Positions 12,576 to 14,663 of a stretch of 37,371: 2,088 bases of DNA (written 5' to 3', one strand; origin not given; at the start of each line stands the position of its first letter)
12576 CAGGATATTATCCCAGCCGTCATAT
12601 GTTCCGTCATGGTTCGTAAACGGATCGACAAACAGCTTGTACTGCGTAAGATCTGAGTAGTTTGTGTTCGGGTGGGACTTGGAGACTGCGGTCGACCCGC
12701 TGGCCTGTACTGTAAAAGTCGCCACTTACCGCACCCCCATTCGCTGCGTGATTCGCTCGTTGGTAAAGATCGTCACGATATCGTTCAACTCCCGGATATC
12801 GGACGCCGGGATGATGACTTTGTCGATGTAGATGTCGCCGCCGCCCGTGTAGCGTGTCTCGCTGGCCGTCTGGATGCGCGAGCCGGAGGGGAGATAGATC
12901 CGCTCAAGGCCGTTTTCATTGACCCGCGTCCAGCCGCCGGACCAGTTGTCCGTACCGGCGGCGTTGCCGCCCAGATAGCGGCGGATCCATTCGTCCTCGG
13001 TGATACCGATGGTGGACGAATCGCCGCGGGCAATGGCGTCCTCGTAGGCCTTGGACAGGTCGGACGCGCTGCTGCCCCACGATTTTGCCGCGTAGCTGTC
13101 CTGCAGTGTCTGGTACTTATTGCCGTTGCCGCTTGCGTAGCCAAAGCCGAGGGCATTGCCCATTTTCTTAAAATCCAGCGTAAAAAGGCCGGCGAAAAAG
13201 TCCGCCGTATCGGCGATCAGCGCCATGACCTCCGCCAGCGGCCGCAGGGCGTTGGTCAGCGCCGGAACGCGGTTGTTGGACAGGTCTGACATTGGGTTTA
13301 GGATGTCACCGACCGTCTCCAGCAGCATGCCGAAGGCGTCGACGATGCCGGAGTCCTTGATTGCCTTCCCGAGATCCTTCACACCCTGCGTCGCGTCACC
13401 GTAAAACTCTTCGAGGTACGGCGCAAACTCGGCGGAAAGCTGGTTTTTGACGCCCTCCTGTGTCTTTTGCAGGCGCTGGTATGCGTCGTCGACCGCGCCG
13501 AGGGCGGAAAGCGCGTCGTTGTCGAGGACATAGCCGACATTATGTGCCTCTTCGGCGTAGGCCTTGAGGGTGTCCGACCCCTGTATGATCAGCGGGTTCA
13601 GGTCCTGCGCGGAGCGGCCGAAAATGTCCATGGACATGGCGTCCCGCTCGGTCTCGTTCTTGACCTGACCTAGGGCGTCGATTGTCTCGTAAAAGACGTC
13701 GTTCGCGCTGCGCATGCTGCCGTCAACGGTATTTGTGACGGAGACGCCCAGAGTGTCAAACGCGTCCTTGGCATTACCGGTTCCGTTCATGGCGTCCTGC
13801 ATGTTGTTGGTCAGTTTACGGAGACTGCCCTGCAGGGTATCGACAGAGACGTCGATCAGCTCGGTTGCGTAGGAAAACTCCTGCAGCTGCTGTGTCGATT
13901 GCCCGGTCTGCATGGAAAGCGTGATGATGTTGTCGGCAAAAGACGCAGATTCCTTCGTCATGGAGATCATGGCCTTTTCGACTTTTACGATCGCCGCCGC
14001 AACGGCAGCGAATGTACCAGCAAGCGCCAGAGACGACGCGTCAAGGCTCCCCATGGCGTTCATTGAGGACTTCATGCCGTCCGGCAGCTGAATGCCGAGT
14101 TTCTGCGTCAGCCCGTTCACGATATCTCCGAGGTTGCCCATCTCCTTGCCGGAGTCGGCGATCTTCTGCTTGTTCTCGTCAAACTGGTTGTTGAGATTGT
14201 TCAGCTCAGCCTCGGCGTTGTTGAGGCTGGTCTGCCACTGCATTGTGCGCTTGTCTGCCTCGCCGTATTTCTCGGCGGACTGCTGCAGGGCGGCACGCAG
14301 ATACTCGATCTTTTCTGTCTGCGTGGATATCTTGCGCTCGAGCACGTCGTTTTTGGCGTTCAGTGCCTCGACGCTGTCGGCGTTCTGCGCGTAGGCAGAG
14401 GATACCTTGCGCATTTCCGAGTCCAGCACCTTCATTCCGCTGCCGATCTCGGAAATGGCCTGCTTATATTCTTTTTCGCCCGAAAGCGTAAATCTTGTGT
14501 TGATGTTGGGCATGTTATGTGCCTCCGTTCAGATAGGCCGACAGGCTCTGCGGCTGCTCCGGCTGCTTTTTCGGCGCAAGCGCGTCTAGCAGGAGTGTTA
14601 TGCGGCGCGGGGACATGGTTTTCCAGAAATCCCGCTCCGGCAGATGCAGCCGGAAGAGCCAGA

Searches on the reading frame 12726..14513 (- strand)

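Call 60: search_protein_families(library=phrogs, proteins=[window:12726-14513:-], max_evalue=0.001)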
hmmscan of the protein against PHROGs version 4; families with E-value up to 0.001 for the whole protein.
window:12726-14513:- (595 aa): 25 families
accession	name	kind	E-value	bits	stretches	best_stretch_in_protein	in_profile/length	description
phrog_33680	-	unknown function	6.5e-41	141.2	1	19-393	158-515/726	-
phrog_8462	-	tail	6.2e-36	125.3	1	198-396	81-258/672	tail length tape measure protein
phrog_9483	-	tail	2e-27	97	1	153-377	32-253/657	tail length tape measure protein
phrog_8125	-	tail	5.4e-27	96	1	148-409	52-307/578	tail length tape measure protein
phrog_13338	-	unknown function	1.3e-26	94.2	1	148-472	21-299/903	-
phrog_10613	-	tail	5e-26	93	1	3-303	9-209/237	tail length tape measure protein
phrog_2276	-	tail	1.1e-23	84.8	1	94-431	46-355/673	tail length tape measure protein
phrog_2854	-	tail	8.6e-23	81.9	1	159-426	44-297/855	tail length tape measure protein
phrog_1533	-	tail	1.1e-21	77.2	2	13-234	18-229/1688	tail length tape measure protein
phrog_1272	-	tail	1.9e-17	63.3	2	235-457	421-646/1606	tail length tape measure protein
phrog_5218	-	unknown function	1.1e-16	61.2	1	3-212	7-253/1599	-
phrog_12506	-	tail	3.7e-14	53.8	1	163-335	28-198/218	tail length tape measure protein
phrog_9570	-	tail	6.3e-14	52.8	1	146-385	55-291/689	tail length tape measure protein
phrog_167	-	tail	6.4e-13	48.3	1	10-123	18-145/1555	tail length tape measure protein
phrog_1293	-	tail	2e-12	46.8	1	18-211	22-214/1424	tail length tape measure protein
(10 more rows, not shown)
